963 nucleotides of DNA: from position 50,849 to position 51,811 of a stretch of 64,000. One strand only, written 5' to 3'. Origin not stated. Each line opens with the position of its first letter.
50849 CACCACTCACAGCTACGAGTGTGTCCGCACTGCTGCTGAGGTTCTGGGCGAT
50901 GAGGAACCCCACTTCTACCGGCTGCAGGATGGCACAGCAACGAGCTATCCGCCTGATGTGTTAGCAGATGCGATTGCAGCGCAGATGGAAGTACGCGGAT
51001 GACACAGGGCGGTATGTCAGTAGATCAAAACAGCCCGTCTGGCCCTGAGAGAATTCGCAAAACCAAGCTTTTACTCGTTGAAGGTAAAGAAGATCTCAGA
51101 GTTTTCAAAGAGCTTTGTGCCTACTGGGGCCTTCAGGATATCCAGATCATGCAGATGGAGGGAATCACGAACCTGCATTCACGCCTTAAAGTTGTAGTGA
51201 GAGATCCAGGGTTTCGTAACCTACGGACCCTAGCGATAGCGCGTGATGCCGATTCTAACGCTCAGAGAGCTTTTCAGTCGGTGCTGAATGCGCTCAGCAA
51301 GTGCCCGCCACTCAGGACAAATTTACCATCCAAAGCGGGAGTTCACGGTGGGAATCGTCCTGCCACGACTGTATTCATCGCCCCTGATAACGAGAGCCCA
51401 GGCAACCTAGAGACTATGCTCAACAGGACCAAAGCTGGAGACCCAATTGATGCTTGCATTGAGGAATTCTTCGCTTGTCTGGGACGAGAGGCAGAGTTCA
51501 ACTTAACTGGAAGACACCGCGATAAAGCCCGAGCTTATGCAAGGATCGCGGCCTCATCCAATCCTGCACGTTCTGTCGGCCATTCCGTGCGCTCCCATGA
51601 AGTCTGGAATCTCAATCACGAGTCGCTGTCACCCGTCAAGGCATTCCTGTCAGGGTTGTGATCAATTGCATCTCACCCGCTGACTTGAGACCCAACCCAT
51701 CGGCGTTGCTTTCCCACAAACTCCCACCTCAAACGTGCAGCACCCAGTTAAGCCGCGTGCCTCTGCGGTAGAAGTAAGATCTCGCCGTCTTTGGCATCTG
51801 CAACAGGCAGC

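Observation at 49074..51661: Intact low-GC cassette: ParB-like protein + AAA_21-type ATPase + small TOPRIM-like protein (PARIS/OLD-like module with an unusual ParB neighbour)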

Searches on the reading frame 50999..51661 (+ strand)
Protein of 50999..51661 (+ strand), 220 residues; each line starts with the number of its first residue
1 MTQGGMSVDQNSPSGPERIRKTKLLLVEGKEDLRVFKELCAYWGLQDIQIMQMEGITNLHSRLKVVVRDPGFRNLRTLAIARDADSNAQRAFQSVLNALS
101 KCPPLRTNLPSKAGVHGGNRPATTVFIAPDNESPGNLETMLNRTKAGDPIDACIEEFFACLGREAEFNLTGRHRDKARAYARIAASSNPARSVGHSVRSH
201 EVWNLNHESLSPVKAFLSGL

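Call 3: search_protein_families(library=pfam, proteins=[window:50999-51661:+], max_evalue=0.01)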
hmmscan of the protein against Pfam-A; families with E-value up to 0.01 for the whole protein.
window:50999-51661:+ (220 aa): 1 family
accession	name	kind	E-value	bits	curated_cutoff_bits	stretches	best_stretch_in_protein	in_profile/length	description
PF11536.14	DUF3226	-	2.5e-31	109.6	27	1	23-218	2-204/208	Protein of unknown function (DUF3226)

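Call 4: search_protein_families(library=padloc, proteins=[window:50999-51661:+], max_evalue=0.01)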
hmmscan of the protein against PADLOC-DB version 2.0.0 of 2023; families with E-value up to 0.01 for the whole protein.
window:50999-51661:+ (220 aa): 2 families
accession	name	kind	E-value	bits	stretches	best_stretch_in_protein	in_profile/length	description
PDLC04624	PDC-M38B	-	2.4e-17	61.4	1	19-208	10-205/220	-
PDLC04623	PDC-M38B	-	2e-08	32.3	1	22-217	3-214/219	-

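Call 5: search_protein_families(library=ncbifam, proteins=[window:50999-51661:+], max_evalue=0.01)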
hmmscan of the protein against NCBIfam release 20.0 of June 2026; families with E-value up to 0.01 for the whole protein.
window:50999-51661:+ (220 aa): 0 families

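Call 7: search_solved_structures(query=window:50999-51661:+, max_evalue=10, show_alignments=2)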
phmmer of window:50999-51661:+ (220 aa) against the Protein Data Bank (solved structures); distinct sequences matched with E-value up to 10: 5.
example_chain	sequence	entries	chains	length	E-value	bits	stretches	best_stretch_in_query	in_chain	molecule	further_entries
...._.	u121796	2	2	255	0.17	14.8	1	153-193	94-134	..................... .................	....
7e0v_A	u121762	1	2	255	0.17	14.8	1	153-193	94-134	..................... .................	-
4oec_A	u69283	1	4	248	0.23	14.4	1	152-193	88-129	Glycerophosphoryl diester phosphodiesterase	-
2dmi_A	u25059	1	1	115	0.68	12.8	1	7-53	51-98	Teashirt homolog 3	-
5jop_E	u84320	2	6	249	1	12.2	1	12-86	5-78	Fab14.22 heavy chain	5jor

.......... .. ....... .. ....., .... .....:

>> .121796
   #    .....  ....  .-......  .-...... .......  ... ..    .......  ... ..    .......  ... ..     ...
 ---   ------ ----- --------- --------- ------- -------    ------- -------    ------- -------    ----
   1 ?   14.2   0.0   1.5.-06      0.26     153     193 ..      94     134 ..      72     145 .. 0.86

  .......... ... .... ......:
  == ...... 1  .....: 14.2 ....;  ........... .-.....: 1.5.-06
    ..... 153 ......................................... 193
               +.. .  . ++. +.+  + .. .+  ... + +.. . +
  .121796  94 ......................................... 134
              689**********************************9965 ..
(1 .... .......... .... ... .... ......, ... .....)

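Call 10: find_homologous_proteins(query=window:50999-51661:+, max_evalue=0.001)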
Query window:50999-51661:+ (220 aa): 36 proteins with E <= 0.001 among 456 candidates.
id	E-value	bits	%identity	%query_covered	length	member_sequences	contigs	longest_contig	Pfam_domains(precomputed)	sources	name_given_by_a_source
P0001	3.5e-143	493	100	100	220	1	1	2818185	PF11536.15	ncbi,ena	-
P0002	8.7e-108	377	77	100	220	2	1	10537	PF11536.15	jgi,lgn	-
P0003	2.1e-104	366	75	100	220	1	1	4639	PF11536.15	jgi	-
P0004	7.9e-93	328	70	100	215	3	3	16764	PF11536.15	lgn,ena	-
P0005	3.3e-92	326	70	100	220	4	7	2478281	PF11536.15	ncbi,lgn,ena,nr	ncbi:MAG: hypothetical protein OXC59_02100 [Acidimicrobiaceae bacterium]|nr:hypothetical protein [Ac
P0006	4.0e-92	326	69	100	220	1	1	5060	PF11536.15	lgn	-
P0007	2.5e-90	320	69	95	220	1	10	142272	PF11536.15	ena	-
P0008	8.9e-90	318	67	100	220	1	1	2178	PF11536.15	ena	-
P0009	5.9e-88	312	69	93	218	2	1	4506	PF11536.15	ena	-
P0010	1.5e-87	311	66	100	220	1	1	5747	PF11536.15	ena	-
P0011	4.5e-87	309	65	100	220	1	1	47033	PF11536.15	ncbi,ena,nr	ncbi:MAG: hypothetical protein OXI96_09065 [Acidimicrobiaceae bacterium]|nr:hypothetical protein [Ac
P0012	4.5e-87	309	68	100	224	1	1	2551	PF11536.15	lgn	-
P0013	1.7e-81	291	66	93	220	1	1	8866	PF11536.15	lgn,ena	-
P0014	2.2e-78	281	64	93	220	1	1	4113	PF11536.15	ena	-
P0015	3.7e-66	241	66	77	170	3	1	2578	PF11536.15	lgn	-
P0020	2.0e-26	111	39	99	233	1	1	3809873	PF11536.15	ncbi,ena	-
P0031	1.6e-16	79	30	93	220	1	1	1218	PF20469.5,PF11536.15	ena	-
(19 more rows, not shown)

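Call 12: find_encoding_contigs(protein=P0002, flank=8000, max_places=3)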
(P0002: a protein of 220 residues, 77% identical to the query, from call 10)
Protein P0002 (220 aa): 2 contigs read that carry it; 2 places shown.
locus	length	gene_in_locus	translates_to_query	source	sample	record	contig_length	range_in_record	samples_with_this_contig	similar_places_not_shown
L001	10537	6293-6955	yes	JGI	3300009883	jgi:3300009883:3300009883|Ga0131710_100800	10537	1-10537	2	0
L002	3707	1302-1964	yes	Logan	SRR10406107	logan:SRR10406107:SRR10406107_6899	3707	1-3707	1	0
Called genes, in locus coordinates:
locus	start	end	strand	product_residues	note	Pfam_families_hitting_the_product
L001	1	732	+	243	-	?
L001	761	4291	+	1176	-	PF13091:PLDc_2 (weak), PF00176:SNF2-rel_dom (faint), PF04851:ResIII (faint), PF00270:DEAD (faint), PF00271:Helicase_C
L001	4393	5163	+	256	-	PF02195:ParB_N, PF17762:HTH_ParB (weak)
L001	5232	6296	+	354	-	PF02463:SMC_N (faint), PF13175:AAA_15, PF13476:AAA_23, PF13304:AAA_21, PF13175:AAA_15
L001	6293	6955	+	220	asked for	PF11536:DUF3226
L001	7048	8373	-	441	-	PF07693:KAP_NTPase, PF13191:AAA_16 (weak), PF13401:AAA_22 (weak), PF24883:NPHP3_N (faint)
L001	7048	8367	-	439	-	PF07693:KAP_NTPase, PF13191:AAA_16 (weak), PF24883:NPHP3_N (faint), PF13401:AAA_22 (weak)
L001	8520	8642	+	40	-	-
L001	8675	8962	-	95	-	PF13936:HTH_38 (faint)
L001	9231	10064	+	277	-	-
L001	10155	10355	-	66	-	PF10049:DUF2283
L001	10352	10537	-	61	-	?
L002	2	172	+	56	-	?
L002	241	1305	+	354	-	PF02463:SMC_N (faint), PF13175:AAA_15, PF13476:AAA_23, PF13304:AAA_21, PF13175:AAA_15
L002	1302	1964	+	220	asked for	PF11536:DUF3226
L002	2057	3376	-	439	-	PF07693:KAP_NTPase, PF13191:AAA_16 (weak), PF24883:NPHP3_N (faint), PF13401:AAA_22 (weak)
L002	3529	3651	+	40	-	-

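Call 13: find_encoding_contigs(protein=P0005, flank=8000, max_places=4)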
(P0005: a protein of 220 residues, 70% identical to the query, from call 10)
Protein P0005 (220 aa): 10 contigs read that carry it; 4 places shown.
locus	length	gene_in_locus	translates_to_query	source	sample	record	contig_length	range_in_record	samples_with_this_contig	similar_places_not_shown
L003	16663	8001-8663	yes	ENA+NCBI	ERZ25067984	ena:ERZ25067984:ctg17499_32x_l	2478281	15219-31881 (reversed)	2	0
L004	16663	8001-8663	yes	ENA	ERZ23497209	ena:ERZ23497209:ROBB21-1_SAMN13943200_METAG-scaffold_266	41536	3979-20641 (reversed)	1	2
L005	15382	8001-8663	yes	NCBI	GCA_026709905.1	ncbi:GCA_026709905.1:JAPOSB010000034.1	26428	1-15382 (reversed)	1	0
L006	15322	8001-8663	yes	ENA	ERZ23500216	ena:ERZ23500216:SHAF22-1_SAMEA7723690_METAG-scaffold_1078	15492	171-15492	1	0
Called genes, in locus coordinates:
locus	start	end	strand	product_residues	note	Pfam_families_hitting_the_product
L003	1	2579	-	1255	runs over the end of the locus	PF16078:2-oxogl_dehyd_N, PF00198:2-oxoacid_dh, PF00676:E1_dh, PF02779:Transket_pyr, PF16870:OxoGdeHyase_C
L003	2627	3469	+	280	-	PF03372:Exo_endo_phos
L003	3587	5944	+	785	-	PF00999:Na_H_Exchanger, PF00582:Usp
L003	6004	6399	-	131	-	-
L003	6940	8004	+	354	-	PF02463:SMC_N (faint), PF13175:AAA_15, PF13476:AAA_23 (weak), PF13304:AAA_21, PF13175:AAA_15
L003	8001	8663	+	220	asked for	PF11536:DUF3226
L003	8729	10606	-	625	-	PF00270:DEAD, PF13307:Helicase_C_2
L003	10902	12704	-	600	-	PF00580:UvrD-helicase, PF13245:AAA_19, PF13604:AAA_30 (faint), PF13401:AAA_22 (faint), PF13361:UvrD_C, PF13538:UvrD_C_2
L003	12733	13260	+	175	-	PF06262:Zincin_1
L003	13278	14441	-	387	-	PF13784:Fic_N, PF02661:Fic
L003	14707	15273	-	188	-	-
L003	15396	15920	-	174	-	PF01243:PNPOx_N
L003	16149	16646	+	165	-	PF02525:Flavodoxin_2 (weak)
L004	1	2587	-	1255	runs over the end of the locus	PF16078:2-oxogl_dehyd_N, PF00198:2-oxoacid_dh, PF00676:E1_dh, PF02779:Transket_pyr, PF16870:OxoGdeHyase_C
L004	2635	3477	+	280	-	PF03372:Exo_endo_phos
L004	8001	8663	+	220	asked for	PF11536:DUF3226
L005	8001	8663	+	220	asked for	PF11536:DUF3226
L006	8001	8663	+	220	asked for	PF11536:DUF3226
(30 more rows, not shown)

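Call 14: find_encoding_contigs(protein=P0020, flank=8000, max_places=3)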
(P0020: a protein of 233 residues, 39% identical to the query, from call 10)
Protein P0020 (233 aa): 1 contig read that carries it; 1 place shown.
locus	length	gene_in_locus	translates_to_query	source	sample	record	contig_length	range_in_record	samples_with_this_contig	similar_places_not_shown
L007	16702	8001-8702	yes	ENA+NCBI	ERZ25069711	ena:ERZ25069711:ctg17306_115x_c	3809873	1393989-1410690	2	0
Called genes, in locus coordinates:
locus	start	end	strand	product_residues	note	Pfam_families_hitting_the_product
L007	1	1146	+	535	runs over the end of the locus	PF01979:Amidohydro_1 (faint), PF07969:Amidohydro_3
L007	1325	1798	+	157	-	PF01042:Ribonuc_L-PSP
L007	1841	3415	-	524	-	-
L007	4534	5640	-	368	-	PF01817:CM_2, PF02153:PDH_N (weak), PF20463:PDH_C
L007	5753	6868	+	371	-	PF01547:SBP_bac_1 (weak), PF13416:SBP_bac_8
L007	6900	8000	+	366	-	PF02463:SMC_N (weak), PF13175:AAA_15, PF13476:AAA_23, PF13304:AAA_21, PF13175:AAA_15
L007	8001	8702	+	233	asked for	PF11536:DUF3226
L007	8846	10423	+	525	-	PF04715:, PF00425:Chorismate_bind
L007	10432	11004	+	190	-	PF00117:GATase, PF07722:Peptidase_C26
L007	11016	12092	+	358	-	PF18152:DAHP_snth_FXD (weak), PF00793:DAHP_synth_1, PF03102:NeuB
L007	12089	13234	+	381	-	PF13685:Fe-ADH_2, PF01761:DHQ_synthase, PF24621:DHQS_C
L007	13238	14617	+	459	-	PF00275:EPSP_synthase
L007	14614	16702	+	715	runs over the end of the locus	PF01202:SKI, PF01487:DHquinase_I, PF08501:Shikimate_dh_N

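Call 24: search_protein_families(library=ncbifam, proteins=[L001:761-4291:+, L001:7048-8373:-, L003:6004-6399:-, L001:9231-10064:+], max_evalue=0.001)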
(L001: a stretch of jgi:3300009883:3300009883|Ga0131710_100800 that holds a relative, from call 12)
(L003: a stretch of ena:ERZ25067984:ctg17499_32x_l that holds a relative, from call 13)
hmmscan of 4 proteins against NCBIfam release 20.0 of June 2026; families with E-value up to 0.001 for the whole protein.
L001:761-4291:+ (1176 aa): 22 families
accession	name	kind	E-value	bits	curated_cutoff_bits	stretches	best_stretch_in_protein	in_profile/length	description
NF042964.1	phospholipD_antiphage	equivalog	4.5e-39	134.5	1100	2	746-925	650-827/895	phospholipase D-like domain-containing anti-phage protein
NF038317.1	DISARM_DrmD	equivalog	1.4e-35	122.9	610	1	617-902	363-625/1021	DISARM system SNF2-like helicase DrmD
NF041062.1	DpdE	equivalog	2.8e-29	101.7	500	2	725-895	489-651/1048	protein DpdE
NF038318.1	DISARM_DrmD_b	equivalog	7.1e-25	87.3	950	2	842-895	487-540/868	DISARM system SNF2-like helicase DrmD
NF003426.0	PRK04914.1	equivalog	3.9e-19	68.4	576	1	762-890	478-596/959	RNA polymerase-associated protein RapA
NF058637.1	helic_SCO1167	equivalog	1.5e-13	49.8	1200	2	777-938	777-923/932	SCO1167/SCO6262 family helicase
NF010337.0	PRK13766.1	equivalog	2e-13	49.3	610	1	773-887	360-470/781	Hef nuclease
NF041790.1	anti-phage_ZorD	equivalog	3.5e-07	28.6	1500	1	776-892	919-1031/1035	type I Zorya anti-phage system protein ZorD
NF053675.1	pilus_reg_Snf2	equivalog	6.1e-07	27.9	1100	0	763-909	860-995/1029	pilus expression-regulating Snf2 family helicase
TIGR02621.3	cas3_GSU0051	exception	1.9e-06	27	400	1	761-895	252-385/854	type I-G CRISPR-associated helicase/endonuclease Cas3g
NF053711.1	RNA_heli_RhlE1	exception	2.5e-06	26.5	750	1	842-893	295-346/434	RNA helicase RhlE1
NF008394.0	PRK11192.1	equivalog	3.9e-06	26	507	1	777-888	245-344/441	ATP-dependent RNA helicase SrmB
NF053632.1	heli_RadD_YejH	equivalog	6.3e-06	24.7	720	1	337-393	98-156/573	DNA repair helicase RadD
NF007882.0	PRK10590.1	equivalog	7.2e-06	25.2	743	1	779-891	245-345/456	ATP-dependent RNA helicase RhlE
NF003390.0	PRK04537.1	equivalog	1.5e-05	24.3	732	1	760-895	239-361/572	ATP-dependent RNA helicase RhlB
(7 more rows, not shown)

L001:7048-8373:- (441 aa): 1 family
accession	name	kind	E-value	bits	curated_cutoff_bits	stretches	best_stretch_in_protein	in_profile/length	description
NF041923.1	QatA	equivalog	3.5e-15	55.7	600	2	145-242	175-277/628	Qat anti-phage system ATPase QatA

L003:6004-6399:- (131 aa): 1 family
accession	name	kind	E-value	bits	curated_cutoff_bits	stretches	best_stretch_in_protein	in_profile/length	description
TIGR03499.1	FlhF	equivalog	0.00049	20.2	174.15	1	44-76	195-227/286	flagellar biosynthesis GTPase FlhF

L001:9231-10064:+ (277 aa): 0 families

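Call 31: predict_structure(alignment_id=A1)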
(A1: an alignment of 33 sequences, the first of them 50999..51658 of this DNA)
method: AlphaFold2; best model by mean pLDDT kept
length: 220 residues; sequences in the alignment: 33
mean_pLDDT: 89.9   pTM: 0.85
mean pLDDT of the five models: 89.9, 89.7, 89.2, 89.3, 88.1
residues with pLDDT >= 90: 171; 70-90: 33; 50-70: 2; < 50: 14
segments of 3 or more residues with pLDDT < 50: 1-14
pLDDT, mean of each block of 10 residues (from residue 1): 35 64 96 96 96 94 95 97 96 98 95 93 98 96 94 93 83 88 91 87 94 97
secondary structure, 60 per line:
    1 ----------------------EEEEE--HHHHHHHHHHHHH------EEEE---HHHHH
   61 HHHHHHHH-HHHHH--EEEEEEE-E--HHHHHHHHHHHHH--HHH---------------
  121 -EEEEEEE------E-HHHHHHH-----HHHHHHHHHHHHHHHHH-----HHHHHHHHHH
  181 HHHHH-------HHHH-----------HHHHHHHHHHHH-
elements in order: E23-27 H30-42 E49-52 H56-68 H70-74 E77-83 H88-100 E122-128 H137-143 H149-165 H171-185 H193-196 H208-219

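Call 35: fold_search(model_id=the predicted structure, library=pdb)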
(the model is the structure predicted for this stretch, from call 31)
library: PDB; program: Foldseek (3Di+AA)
matches with E <= 10: 1368; with E <= 0.001: 0
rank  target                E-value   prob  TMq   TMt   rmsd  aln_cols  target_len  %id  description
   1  6njx                  1.6e-03  0.99  0.36  0.38  11.9       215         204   12  C-terminal region of the Xanthomonas campestris pv. campestris OLD protein phased with mercury (released 2019-08-07)
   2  6njv                  2.6e-03  0.97  0.36  0.39  11.4       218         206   13  C-terminal region of the Xanthomonas campestris pv. campestris OLD protein phased with iodine (released 2019-08-07)
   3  6njw                  2.8e-03  0.99  0.40  0.42  10.3       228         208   12  C-terminal region of the Xanthomonas campestris pv. campestris OLD protein phased with platinum (released 2019-08-07)
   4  6nk8_B                3.3e-03  0.98  0.38  0.41  10.8       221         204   13  C-terminal region of the Burkholderia pseudomallei OLD protein (released 2019-08-07)
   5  6nk8_A                3.6e-03  0.99  0.45  0.49   7.9       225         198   16  C-terminal region of the Burkholderia pseudomallei OLD protein (released 2019-08-07)
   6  7pva_B                1.4e-02  0.47  0.28  0.14  21.2       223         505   12  1.9 Angstrom crystal structure of dimeric PorX, co-crystallized in the presence of zinc (released 2022-12-14)
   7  7pvk_A                1.5e-02  0.38  0.24  0.12  17.3       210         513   10  X-ray structure of dimeric PorX (T272A mutant), in complex with pGpG. (released 2022-12-14)
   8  3h13                  2.8e-02  0.51  0.28  0.30  11.3       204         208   10  c-FLIPL protease-like domain (released 2009-04-28)
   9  7cm9_A                2.8e-02  0.51  0.28  0.11  15.1       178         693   18  DMSP lyase DddX (released 2021-05-19)
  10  3gdw_A                4.1e-02  0.82  0.31  0.46  10.8       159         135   13  Crystal structure of sigma-54 interaction domain protein from Enterococcus faecalis (released 2009-03-10)
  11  8tef_C                4.1e-02  0.44  0.27  0.14  17.1       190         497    9  PorX primitive monoclinic crystal form (released 2024-04-17)
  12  8p6f_A                4.1e-02  0.23  0.25  0.13  18.1       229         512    9  Crystal structure of PorX-Fj (released 2024-04-03)
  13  8tef_A                4.3e-02  0.41  0.28  0.13  16.6       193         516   10  PorX primitive monoclinic crystal form (released 2024-04-17)
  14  8ux9_A                4.6e-02  0.33  0.25  0.19   8.9       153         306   15  Asymmetric unit of the PARIS Immune Complex at 3.2 Angstrom Resolution (released 2024-09-18)
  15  8p6f_B                4.6e-02  0.18  0.24  0.12  18.2       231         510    9  Crystal structure of PorX-Fj (released 2024-04-03)
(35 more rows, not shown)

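Call 36: search_protein_representatives(alignment_id=A1)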
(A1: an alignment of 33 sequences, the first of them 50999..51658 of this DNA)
Query: 33 sequences, 210 profile positions. Proteins with E-value up to 0.001 (for the whole library): 7235; up to 1e-10: 4577; up to 1e-30: 1466. The best 150 are listed.
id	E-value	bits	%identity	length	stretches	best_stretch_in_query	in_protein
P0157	7.0e-118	407.6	-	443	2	11-208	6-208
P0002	7.5e-81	286.7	-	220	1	6-208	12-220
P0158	9.1e-70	250.4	-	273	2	29-208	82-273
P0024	8.3e-67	240.8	-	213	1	7-209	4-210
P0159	9.0e-67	240.7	-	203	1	11-208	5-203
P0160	9.3e-67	240.6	-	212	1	11-208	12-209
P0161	2.1e-66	239.5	-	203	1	11-208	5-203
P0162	2.3e-66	239.3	-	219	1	6-208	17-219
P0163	3.4e-66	238.8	-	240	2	9-195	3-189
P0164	6.4e-66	237.9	-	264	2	32-208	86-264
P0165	7.5e-66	237.6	-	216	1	10-208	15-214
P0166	9.5e-66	237.3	-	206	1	10-209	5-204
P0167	1.1e-65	237.1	-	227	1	10-208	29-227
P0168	4.1e-65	235.2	-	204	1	10-209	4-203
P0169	6.3e-65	234.6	-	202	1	10-208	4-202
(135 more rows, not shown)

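Call 37: search_protein_families(library=pfam, alignment_id=A1, max_evalue=1)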
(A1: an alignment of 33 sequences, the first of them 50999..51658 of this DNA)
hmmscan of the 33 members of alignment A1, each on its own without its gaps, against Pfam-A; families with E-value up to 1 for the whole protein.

A. member 1, window:50999-51658:+ (220 aa): 2 families
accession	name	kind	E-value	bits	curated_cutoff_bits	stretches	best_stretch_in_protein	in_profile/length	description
PF11536.14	DUF3226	-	2.5e-31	109.6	27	1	23-218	2-204/208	Protein of unknown function (DUF3226)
PF20469.4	OLD-like_TOPRIM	-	0.039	14.9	23.2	1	23-65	5-52/67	Overcoming lysogenization defect protein-like, TOPRIM domain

B. families by the number of members that match (of 33 scanned): 14 families
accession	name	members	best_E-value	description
PF11536.14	DUF3226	33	6.5e-35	Protein of unknown function (DUF3226)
PF20469.4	OLD-like_TOPRIM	27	2.4e-05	Overcoming lysogenization defect protein-like, TOPRIM domain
PF24395.1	OLD-like_TOPRIM_1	5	0.00068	OLD-like TOPRIM 1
PF15776.10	PRR22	2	0.025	Proline-rich protein family 22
PF16469.10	NPA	2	0.041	Nematode polyprotein allergen ABA-1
PF24806.1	DUF7706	1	3.2e-05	Family of unknown function (DUF7706)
PF11296.14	DUF3097_C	1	0.012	DUF3097, C-terminal domain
PF11964.13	SpoIIAA-like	1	0.062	SpoIIAA-like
PF11731.14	Cdd1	1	0.067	Pathogenicity locus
PF22360.1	SbsC_spectrin-like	1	0.093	SbsC,spectrin-like repeat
PF10793.14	Gloverin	1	0.12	Gloverin-like protein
PF18151.6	DUF5601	1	0.13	Domain of unknown function (DUF5601)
PF21695.3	GlnR_1st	1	0.15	Transcription regulator GlnR, N-terminal domain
PF11272.13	DUF3072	1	0.21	Protein of unknown function (DUF3072)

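Call 43: find_related_loci(query=A4, collection=metagenome_contigs, flank=8000)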
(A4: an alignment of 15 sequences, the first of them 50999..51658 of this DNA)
Query A4 (220 aa) in metagenome_contigs; peptide patterns used: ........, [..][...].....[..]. (x = any residue, [..] = any of these).
165 stretches matched a pattern; 1 encode a relative of the query (tblastn E <= 1e-3); 1 distinct loci.
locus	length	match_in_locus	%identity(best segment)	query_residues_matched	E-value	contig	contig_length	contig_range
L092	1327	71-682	32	19-220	7e-28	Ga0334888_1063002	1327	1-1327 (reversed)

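Call 44: find_encoding_contigs(protein=P0004, flank=7000, max_places=2)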
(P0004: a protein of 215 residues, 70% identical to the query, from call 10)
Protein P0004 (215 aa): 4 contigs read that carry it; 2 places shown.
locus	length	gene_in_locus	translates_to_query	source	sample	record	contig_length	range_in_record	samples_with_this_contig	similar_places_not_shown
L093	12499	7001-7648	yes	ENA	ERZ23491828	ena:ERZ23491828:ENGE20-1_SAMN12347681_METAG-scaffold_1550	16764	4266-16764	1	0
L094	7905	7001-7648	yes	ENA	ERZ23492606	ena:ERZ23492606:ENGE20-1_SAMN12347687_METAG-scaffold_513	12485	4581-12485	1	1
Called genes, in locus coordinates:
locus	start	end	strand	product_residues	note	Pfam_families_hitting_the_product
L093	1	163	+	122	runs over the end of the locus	-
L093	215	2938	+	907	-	-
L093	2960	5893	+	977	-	PF04465:DUF499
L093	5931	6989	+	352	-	PF02463:SMC_N (faint), PF13175:AAA_15, PF13476:AAA_23, PF13304:AAA_21, PF13175:AAA_15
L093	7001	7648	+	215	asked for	PF11536:DUF3226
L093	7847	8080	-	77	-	PF13459:Fer4_15, PF13370:Fer4_13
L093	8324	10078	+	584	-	PF13191:AAA_16 (faint), PF17758:Prot_ATP_ID_OB_N, PF16450:Prot_ATP_ID_OB_C, PF00004:AAA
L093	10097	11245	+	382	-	PF00497:SBP_bac_3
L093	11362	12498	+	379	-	?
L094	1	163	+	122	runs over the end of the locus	-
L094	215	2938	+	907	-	-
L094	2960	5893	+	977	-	PF04465:DUF499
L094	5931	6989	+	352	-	PF02463:SMC_N (faint), PF13175:AAA_15, PF13476:AAA_23, PF13304:AAA_21, PF13175:AAA_15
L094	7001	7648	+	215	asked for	PF11536:DUF3226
